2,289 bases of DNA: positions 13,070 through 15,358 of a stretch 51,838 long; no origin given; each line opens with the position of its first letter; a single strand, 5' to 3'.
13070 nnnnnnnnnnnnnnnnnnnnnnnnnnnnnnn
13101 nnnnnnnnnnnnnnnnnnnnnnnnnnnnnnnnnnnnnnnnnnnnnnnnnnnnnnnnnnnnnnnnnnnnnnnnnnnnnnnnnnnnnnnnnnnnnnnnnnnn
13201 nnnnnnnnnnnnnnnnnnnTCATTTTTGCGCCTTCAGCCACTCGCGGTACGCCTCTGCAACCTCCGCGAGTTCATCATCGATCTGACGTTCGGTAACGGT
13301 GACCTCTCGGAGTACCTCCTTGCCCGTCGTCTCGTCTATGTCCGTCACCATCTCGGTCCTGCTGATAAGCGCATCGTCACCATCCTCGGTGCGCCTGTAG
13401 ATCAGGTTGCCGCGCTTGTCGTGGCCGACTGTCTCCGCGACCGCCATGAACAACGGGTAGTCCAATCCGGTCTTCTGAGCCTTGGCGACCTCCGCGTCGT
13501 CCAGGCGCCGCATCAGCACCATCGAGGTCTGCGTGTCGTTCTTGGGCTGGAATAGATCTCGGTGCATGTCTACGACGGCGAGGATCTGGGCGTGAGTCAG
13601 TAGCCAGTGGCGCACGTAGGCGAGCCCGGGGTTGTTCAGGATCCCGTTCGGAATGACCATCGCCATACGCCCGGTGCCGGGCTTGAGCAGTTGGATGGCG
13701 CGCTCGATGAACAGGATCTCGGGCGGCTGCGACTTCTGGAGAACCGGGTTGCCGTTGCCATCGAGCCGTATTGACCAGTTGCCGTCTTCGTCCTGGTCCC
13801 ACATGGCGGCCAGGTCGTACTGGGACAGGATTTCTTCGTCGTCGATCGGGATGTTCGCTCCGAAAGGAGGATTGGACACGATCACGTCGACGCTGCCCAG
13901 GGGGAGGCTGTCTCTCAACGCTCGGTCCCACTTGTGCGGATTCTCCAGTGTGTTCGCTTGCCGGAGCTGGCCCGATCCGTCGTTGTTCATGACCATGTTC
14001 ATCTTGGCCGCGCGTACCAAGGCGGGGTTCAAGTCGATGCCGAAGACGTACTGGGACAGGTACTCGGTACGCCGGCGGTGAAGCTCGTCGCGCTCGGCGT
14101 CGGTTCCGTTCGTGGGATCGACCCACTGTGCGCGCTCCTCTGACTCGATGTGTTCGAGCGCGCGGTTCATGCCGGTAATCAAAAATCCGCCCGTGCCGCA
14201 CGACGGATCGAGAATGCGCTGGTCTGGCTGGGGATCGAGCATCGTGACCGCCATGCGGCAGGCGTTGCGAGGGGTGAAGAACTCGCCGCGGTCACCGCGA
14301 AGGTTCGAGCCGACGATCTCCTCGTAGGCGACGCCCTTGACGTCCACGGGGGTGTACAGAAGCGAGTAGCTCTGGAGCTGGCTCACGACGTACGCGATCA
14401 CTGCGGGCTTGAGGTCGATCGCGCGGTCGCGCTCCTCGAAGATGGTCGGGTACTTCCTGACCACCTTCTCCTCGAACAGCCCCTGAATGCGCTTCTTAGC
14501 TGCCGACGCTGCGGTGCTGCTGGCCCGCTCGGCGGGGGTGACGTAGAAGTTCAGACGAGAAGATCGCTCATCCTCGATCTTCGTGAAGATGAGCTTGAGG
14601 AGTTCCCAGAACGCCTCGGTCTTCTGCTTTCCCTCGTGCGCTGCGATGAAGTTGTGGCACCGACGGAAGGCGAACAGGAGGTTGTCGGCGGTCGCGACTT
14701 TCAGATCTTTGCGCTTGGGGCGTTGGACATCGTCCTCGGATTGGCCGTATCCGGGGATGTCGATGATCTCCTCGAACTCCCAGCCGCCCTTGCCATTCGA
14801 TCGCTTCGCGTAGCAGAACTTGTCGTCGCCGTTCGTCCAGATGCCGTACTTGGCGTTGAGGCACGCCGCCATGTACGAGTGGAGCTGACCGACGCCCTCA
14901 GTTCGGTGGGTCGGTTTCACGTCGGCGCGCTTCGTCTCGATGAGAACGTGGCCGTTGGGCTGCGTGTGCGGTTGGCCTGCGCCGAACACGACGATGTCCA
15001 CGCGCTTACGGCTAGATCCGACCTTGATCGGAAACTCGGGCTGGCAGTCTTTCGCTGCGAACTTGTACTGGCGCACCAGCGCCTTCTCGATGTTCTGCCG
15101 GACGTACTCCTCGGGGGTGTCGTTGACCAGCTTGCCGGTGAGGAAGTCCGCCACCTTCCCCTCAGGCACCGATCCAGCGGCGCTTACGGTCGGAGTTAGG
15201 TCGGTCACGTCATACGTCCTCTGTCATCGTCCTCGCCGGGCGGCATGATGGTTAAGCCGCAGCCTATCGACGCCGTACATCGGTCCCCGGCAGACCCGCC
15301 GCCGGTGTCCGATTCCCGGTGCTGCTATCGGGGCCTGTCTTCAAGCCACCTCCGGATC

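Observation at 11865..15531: Reverse-strand moron encoding a BcgI-like type IIB restriction-modification system (RM subunit + S subunit), translationally coupled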

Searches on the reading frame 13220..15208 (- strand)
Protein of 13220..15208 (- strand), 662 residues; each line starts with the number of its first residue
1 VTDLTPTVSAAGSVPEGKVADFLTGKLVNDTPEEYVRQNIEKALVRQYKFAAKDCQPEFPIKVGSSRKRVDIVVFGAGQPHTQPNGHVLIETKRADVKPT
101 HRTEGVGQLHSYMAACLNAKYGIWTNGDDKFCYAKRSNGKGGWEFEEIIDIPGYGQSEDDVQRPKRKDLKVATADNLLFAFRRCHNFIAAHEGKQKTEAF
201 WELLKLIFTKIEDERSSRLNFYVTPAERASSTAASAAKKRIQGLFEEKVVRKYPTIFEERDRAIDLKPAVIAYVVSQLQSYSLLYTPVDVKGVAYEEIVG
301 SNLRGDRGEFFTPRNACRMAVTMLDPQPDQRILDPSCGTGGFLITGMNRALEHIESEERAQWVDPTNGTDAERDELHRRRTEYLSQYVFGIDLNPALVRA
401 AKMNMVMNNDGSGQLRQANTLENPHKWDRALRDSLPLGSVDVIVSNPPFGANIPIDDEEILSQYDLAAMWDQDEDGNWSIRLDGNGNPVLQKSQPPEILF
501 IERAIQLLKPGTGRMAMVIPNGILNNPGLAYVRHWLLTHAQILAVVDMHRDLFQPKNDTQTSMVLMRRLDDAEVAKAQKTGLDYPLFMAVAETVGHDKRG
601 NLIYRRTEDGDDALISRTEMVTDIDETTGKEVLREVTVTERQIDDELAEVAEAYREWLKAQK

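Call 3: search_protein_families(library=pfam, proteins=[window:13220-15208:-], max_evalue=0.01)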
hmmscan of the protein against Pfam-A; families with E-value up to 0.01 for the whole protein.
window:13220-15208:- (662 aa): 4 families
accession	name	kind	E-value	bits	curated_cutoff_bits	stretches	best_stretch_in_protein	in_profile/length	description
PF02384.22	N6_Mtase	-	3.3e-28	99.4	20.4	1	289-568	4-232/311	N-6 DNA Methylase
PF13588.12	HSDR_N_2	-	6.7e-22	78.1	25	1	32-152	1-110/110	Type I restriction enzyme R protein N terminus (HSDR_N)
PF01170.24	UPF0020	-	9.6e-14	52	22.3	1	321-453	21-135/197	RMKL-like, methyltransferase domain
PF07669.17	Eco57I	-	4e-10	40.5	25.3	1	388-553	3-171/171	Eco57I restriction-modification methylase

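Call 4: search_protein_families(library=ncbifam, proteins=[window:13220-15208:-], max_evalue=0.01)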
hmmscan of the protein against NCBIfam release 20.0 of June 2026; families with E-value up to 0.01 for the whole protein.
window:13220-15208:- (662 aa): 8 families
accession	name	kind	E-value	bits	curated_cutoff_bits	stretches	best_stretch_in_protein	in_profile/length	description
NF047738.1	antiphage_MADS2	equivalog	2.7e-185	617.4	720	1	15-656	2-653/654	methylation-associated defense system DNA methyltransferase MAD2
TIGR00497.1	hsdM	equivalog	3.6e-08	32.6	242.75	1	225-344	116-238/515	type I restriction-modification system subunit M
NF008748.0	PRK11783.1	equivalog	9e-05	20.9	466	1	327-465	191-330/704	bifunctional 23S rRNA (guanine(2069)-N(7))-methyltransferase RlmK/23S rRNA (guanine(2445)-N(2))-methyltransferase RlmL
NF033455.1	BREX_6_MTaseX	exception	9.8e-05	20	900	1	329-407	329-398/1319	BREX-6 system adenine-specific DNA-methyltransferase PglX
TIGR02987.1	met_A_Alw26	exception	0.0001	21.2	353.5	1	307-544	3-221/523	Alw26I/Eco31I/Esp3I family type II restriction adenine-specific DNA-methyltransferase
TIGR01177.1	TIGR01177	hypoth_equivalog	0.00021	20.7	316.55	1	316-344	170-198/330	TIGR01177 family methyltransferase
TIGR03534.1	RF_mod_PrmC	equivalog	0.00027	20.5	199.1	1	321-449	81-166/253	peptide chain release factor N(5)-glutamine methyltransferase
NF033451.1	BREX_2_MTaseX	equivalog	0.0064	14.2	400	1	330-408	225-289/1185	BREX-2 system adenine-specific DNA-methyltransferase PglX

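Call 5: search_protein_families(library=padloc, proteins=[window:13220-15208:-], max_evalue=0.01)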
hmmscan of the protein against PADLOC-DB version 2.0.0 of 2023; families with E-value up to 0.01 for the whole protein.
window:13220-15208:- (662 aa): 46 families (the best 25 are shown)
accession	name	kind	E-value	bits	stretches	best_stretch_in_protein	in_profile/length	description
PDLC03318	MTase_II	-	4.2e-139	463.1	1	14-659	16-716/723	Type II methyltransferase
PDLC03034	MTase_I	-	8.7e-71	237.1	2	26-432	51-444/672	Type I methyltransferase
PDLC03018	MTase_I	-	5.8e-63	211.4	2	16-361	8-360/749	Type I methyltransferase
PDLC04134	mad2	-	1.6e-57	193.5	1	32-661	4-491/492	mads_2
PDLC03030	MTase_I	-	4.4e-51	172.1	1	30-570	48-583/670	Type I methyltransferase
PDLC03021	MTase_I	-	8.2e-41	138.3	1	250-568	105-377/491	Type I methyltransferase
PDLC03218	MTase_II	-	6.4e-37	125.3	1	172-601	123-509/532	Type II methyltransferase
PDLC03317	MTase_II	-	3e-31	106.6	1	160-603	149-561/831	Type II methyltransferase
PDLC03026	MTase_I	-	5.4e-25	86.5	1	251-553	84-341/487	Type I methyltransferase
PDLC03357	MTase_II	-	6.6e-25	85.5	2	177-347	4-160/620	Type II methyltransferase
PDLC03025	MTase_I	-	1.6e-24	84.6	2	303-452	155-281/569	Type I methyltransferase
PDLC03031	MTase_I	-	1.3e-17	61.3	1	289-571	163-407/834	Type I methyltransferase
PDLC03023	MTase_I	-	9.9e-15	51.9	2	484-600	564-692/716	Type I methyltransferase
PDLC03029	MTase_I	-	1.7e-14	51.3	1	292-553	158-389/661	Type I methyltransferase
PDLC03024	MTase_I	-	9.9e-14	48.7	1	328-612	323-611/628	Type I methyltransferase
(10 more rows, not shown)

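Call 8: search_solved_structures(query=window:13220-15208:-, max_evalue=0.01, show_alignments=2)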
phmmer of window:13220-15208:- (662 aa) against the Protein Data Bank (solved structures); distinct sequences matched with E-value up to 0.01: 14.
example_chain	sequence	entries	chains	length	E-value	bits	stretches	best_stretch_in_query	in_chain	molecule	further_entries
8w0p_A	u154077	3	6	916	2.1e-23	85.8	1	152-575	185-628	RM.BsaXI | site-specific DNA-methyltransferase (adenine-specific)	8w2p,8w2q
2okc_A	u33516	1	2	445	1.4e-15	59.9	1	254-452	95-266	Type I restriction enzyme StySJI M protein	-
3ufb_A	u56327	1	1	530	1.5e-14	56.6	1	303-450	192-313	Type I restriction-modification system methyltransferase subunit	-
5ybb_A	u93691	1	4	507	1e-13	53.8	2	294-346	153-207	Type I restriction-modification system methyltransferase subunit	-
7vru_A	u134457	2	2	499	1.1e-10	43.8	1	291-352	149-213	Site-specific DNA-methyltransferase (adenine-specific)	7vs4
2y7c_B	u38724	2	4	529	2.2e-09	39.5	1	295-451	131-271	TYPE I RESTRICTION ENZYME ECOKI M PROTEIN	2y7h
2ar0_A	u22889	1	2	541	2.3e-09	39.4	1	294-451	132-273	Type I restriction enzyme EcoKI M protein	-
7vru_B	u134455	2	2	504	1.8e-07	33.2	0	290-346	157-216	Site-specific DNA-methyltransferase (adenine-specific)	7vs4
7bst_D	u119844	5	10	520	2.7e-06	29.3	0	285-354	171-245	Type I restriction enzyme EcoR124II M protein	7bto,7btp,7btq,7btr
7eew_A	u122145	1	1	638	2.6e-05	26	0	304-347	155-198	Type I restriction-modification system methyltransferase subunit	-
3khk_A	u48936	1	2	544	0.00015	23.5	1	288-350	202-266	Type I restriction-modification system methylation subunit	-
3v8v_A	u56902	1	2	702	0.00021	23.1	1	302-483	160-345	Ribosomal RNA large subunit methyltransferase L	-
3v97_A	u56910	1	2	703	0.00021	23.1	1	302-483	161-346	Ribosomal RNA large subunit methyltransferase L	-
8prj_A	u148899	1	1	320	0.004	18.8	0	103-147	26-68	v31Bagel8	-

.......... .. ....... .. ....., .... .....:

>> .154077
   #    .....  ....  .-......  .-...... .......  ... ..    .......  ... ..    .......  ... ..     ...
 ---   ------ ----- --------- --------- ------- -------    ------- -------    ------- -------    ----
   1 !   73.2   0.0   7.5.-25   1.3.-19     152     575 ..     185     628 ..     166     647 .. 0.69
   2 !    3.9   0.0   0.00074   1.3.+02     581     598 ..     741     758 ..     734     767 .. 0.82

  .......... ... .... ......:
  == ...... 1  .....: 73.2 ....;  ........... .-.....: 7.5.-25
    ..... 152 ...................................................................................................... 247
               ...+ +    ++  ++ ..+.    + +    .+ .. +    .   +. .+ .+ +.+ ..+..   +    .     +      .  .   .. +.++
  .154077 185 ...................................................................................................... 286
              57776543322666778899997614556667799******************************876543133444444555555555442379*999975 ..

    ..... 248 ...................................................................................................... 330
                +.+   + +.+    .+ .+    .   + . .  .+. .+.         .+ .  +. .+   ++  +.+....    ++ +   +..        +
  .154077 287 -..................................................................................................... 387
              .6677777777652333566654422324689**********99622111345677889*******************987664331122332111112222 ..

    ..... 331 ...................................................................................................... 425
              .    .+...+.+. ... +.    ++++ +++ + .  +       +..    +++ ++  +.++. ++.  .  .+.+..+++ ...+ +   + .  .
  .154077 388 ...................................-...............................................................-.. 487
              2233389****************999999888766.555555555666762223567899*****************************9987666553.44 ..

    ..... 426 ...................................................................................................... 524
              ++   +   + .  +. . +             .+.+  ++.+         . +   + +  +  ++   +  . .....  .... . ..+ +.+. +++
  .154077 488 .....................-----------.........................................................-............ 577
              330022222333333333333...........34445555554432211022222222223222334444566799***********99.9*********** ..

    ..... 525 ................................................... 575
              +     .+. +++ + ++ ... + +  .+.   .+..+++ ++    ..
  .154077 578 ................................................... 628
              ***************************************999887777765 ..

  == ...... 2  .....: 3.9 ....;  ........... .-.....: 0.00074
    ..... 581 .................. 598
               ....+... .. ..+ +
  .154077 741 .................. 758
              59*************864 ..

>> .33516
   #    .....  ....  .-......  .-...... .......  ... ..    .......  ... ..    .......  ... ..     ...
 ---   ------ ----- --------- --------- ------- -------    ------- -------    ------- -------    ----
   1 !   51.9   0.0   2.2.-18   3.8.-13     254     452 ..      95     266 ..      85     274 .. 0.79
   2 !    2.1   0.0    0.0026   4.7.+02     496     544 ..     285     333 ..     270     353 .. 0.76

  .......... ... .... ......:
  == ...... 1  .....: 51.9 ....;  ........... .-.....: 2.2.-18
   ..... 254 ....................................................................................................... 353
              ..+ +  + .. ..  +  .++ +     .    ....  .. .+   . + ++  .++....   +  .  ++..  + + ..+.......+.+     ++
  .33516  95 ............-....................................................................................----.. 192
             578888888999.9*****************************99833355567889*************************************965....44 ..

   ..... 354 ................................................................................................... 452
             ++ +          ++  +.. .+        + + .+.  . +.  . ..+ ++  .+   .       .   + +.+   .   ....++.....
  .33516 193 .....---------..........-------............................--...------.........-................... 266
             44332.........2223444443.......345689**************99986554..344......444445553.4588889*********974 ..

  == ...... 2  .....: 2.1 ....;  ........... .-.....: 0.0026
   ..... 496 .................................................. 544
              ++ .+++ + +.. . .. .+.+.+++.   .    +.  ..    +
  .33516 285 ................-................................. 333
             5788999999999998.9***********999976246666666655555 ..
